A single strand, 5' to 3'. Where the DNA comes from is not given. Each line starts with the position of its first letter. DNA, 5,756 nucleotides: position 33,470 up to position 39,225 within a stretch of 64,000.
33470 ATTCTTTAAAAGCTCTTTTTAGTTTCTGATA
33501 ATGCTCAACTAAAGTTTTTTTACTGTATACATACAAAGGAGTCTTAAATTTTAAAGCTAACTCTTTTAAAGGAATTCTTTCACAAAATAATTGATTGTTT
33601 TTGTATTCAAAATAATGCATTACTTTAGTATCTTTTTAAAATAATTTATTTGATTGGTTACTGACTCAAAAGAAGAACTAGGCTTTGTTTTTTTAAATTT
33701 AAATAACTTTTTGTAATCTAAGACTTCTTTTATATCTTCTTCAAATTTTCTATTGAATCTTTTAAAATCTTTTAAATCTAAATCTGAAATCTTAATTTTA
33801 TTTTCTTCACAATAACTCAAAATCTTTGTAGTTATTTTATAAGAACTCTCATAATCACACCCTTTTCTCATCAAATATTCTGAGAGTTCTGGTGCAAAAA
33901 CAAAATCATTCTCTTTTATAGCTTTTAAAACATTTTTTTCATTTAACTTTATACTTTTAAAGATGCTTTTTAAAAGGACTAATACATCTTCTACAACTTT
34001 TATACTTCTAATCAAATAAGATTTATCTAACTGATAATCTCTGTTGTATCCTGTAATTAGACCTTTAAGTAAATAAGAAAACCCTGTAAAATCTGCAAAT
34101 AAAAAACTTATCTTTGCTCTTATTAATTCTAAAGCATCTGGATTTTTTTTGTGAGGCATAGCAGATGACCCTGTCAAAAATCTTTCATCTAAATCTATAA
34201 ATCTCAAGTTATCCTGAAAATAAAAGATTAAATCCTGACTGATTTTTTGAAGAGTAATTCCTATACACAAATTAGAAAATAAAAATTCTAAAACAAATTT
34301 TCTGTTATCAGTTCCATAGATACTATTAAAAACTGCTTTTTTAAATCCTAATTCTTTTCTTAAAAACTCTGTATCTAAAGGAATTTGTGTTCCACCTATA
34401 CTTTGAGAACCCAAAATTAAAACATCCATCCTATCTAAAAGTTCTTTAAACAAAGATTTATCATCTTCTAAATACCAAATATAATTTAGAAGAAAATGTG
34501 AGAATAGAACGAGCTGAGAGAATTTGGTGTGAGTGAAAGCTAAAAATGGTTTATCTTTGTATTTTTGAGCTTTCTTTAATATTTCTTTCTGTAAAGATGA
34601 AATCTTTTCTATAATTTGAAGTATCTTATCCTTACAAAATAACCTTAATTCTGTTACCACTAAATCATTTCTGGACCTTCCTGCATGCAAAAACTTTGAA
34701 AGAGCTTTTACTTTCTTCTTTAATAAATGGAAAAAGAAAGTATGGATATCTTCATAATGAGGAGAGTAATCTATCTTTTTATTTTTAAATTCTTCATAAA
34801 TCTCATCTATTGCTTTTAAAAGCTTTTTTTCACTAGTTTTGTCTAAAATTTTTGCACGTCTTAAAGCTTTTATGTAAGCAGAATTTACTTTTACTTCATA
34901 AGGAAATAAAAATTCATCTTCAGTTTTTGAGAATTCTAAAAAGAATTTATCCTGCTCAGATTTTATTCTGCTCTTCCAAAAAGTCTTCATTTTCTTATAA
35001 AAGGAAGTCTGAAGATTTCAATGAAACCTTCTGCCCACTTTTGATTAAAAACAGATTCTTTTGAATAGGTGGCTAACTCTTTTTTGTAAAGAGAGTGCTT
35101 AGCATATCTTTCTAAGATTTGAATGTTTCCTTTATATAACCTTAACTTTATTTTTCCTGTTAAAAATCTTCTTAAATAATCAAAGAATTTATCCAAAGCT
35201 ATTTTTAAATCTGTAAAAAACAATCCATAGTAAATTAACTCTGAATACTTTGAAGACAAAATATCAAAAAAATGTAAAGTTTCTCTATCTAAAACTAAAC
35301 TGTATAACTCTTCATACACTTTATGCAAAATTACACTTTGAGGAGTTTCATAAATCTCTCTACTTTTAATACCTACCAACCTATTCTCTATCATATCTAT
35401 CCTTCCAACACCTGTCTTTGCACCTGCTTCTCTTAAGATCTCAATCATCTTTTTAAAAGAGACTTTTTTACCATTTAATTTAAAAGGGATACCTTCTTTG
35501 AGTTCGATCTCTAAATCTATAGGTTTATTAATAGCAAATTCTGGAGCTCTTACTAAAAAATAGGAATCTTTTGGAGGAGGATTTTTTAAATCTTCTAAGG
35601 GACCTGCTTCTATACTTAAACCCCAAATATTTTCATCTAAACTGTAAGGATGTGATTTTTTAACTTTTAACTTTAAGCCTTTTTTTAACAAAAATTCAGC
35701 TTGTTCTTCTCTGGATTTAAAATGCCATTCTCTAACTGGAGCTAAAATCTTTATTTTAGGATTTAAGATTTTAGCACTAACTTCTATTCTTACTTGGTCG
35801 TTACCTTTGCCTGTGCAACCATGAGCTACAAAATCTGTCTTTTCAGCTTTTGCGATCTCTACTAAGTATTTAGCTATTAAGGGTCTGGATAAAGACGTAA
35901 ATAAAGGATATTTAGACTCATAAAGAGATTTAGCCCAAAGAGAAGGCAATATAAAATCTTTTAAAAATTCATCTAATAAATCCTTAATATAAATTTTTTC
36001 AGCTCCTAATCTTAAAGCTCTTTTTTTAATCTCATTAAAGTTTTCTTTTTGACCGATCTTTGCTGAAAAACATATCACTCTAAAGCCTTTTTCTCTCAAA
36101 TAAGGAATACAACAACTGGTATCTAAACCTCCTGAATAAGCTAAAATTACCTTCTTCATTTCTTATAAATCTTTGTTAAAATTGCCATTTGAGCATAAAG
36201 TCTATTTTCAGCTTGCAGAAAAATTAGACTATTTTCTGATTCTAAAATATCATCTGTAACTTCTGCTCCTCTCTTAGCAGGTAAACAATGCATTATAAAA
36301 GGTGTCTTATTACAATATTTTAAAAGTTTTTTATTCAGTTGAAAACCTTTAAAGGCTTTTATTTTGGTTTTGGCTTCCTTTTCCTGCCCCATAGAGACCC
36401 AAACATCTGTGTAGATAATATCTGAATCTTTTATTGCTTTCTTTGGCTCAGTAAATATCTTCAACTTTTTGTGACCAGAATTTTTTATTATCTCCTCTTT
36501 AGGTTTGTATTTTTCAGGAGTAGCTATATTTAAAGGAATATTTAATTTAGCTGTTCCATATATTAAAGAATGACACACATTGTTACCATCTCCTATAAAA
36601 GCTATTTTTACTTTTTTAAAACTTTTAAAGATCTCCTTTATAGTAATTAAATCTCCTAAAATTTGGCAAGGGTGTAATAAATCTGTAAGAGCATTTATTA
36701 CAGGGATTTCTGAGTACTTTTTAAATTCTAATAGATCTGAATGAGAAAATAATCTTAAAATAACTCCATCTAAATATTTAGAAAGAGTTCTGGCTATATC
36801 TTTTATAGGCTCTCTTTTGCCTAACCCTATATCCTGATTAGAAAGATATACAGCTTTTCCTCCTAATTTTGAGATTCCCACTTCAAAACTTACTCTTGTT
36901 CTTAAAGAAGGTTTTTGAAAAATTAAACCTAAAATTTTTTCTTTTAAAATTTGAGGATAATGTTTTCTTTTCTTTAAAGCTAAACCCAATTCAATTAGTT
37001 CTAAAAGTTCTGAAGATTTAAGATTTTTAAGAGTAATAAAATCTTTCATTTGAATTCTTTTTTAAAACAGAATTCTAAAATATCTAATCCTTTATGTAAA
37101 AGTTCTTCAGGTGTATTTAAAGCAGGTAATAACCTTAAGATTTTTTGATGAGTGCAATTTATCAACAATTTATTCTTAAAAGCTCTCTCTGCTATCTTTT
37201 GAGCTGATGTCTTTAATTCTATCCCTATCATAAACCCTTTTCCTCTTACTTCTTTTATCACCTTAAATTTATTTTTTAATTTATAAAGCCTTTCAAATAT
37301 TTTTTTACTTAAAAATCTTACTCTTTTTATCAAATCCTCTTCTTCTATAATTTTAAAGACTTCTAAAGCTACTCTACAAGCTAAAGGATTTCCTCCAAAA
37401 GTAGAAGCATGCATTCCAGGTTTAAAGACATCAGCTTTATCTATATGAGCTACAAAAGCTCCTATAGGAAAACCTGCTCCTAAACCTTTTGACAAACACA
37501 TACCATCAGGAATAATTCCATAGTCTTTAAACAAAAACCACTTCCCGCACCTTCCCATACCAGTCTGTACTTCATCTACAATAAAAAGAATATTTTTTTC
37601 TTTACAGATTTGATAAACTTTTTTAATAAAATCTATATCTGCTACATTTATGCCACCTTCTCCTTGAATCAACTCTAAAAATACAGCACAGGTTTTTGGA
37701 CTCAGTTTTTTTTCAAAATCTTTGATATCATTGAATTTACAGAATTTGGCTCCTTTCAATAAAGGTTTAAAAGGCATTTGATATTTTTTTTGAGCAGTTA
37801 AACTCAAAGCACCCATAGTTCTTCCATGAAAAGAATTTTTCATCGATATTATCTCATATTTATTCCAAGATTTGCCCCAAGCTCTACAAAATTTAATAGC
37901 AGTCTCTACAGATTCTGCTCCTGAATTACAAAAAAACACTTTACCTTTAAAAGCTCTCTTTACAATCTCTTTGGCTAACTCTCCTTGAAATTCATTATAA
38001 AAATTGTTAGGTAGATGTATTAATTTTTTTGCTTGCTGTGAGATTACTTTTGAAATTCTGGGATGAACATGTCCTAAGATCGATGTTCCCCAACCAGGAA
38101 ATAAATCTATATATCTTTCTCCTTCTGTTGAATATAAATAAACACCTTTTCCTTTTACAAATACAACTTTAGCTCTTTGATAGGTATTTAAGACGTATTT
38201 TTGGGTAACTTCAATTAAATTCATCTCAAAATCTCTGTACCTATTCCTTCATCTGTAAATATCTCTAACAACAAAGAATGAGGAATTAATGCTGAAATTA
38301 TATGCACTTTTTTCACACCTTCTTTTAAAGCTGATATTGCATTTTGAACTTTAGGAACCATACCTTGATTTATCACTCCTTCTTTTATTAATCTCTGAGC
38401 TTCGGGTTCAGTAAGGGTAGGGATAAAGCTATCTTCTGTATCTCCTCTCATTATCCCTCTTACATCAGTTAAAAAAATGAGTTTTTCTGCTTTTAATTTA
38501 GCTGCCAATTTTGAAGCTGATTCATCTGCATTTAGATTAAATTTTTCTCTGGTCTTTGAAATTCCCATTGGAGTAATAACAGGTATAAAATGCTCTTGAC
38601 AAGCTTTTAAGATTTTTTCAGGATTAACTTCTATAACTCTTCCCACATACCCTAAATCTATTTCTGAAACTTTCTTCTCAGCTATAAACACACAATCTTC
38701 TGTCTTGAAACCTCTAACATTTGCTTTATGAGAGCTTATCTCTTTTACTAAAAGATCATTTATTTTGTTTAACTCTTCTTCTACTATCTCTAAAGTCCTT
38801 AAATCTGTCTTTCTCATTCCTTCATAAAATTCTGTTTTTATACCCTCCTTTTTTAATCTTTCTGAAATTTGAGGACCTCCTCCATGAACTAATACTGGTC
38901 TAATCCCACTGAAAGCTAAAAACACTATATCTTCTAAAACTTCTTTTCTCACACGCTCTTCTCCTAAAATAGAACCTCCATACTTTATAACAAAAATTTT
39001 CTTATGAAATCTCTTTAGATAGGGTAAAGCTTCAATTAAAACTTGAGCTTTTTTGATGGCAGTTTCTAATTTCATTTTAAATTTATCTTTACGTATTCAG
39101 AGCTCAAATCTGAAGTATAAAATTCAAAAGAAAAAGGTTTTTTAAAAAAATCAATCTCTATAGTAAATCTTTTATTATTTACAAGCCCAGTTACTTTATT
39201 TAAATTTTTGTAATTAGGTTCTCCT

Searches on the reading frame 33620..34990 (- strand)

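Call 54: search_protein_families(library=pfam, proteins=[window:33620-34990:-], max_evalue=0.00001)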
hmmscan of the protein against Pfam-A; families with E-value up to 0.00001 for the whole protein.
window:33620-34990:- (456 aa): 2 families
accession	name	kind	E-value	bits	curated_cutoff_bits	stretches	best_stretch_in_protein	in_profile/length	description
PF00206.25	Lyase_1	-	1.5e-44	153.1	27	1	8-293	2-306/312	Lyase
PF14698.11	ASL_C2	-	7.5e-13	49.2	27.3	1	364-428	2-66/69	Argininosuccinate lyase C-terminal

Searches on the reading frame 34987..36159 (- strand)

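Call 54: search_protein_families(library=pfam, proteins=[window:34987-36159:-], max_evalue=0.00001)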
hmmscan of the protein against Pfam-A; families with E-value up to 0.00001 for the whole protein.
window:34987-36159:- (390 aa): 2 families
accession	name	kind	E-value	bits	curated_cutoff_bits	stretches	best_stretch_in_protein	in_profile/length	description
PF20979.2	Arginosuc_syn_C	-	1.8e-69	234.1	27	1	172-385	1-214/219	Arginosuccinate synthase C-terminal domain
PF00764.25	Arginosuc_synth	-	2.7e-58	197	27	1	3-161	1-160/162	Arginosuccinate synthase N-terminal HUP domain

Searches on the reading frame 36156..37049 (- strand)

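Call 54: search_protein_families(library=pfam, proteins=[window:36156-37049:-], max_evalue=0.00001)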
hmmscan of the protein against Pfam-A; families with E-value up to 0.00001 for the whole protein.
window:36156-37049:- (297 aa): 2 families
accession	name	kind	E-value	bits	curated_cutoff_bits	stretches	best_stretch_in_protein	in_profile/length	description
PF00185.30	OTCace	-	2e-54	184.3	29.4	1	146-292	2-155/157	Aspartate/ornithine carbamoyltransferase, Asp/Orn binding domain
PF02729.26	OTCace_N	-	1.1e-43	149.3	29.9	1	2-139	1-148/148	Aspartate/ornithine carbamoyltransferase, carbamoyl-P binding domain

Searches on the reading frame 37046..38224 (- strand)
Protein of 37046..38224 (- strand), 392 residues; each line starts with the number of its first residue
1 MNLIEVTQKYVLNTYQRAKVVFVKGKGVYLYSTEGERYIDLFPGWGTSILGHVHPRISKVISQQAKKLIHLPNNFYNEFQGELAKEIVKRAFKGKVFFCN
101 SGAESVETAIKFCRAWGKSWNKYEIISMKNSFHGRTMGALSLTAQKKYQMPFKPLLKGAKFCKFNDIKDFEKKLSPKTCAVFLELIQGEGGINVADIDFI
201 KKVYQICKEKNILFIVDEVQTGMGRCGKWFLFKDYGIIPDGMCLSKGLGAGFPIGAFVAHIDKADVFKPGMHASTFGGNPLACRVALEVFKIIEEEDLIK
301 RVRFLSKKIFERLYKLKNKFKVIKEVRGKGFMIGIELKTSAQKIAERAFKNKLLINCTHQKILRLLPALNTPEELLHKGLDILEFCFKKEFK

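Call 54: search_protein_families(library=pfam, proteins=[window:37046-38224:-], max_evalue=0.00001)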
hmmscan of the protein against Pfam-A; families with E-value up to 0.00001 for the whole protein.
window:37046-38224:- (392 aa): 2 families
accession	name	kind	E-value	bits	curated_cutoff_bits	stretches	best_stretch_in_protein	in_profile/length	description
PF00202.27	Aminotran_3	-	2.8e-112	375.8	30.5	1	16-384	7-400/403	Aminotransferase class-III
PF00266.25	Aminotran_5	-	1.6e-07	31.1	21.5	1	85-222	53-180/371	Aminotransferase class-V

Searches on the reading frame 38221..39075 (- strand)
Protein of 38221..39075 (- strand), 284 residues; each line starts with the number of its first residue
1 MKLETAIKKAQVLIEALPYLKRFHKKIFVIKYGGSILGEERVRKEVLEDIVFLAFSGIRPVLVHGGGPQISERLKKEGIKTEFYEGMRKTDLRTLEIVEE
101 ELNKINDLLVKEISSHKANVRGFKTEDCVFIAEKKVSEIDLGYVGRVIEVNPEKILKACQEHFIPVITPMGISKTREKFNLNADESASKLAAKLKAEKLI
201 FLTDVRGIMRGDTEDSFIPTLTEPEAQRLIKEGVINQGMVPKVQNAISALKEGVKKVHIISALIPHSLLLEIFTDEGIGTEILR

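Call 54: search_protein_families(library=pfam, proteins=[window:38221-39075:-], max_evalue=0.00001)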
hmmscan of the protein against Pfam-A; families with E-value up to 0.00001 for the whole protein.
window:38221-39075:- (284 aa): 1 family
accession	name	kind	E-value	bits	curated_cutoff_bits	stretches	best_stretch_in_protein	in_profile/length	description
PF00696.33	AA_kinase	-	1.4e-45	156.3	24.9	1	26-261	1-234/234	Amino acid kinase family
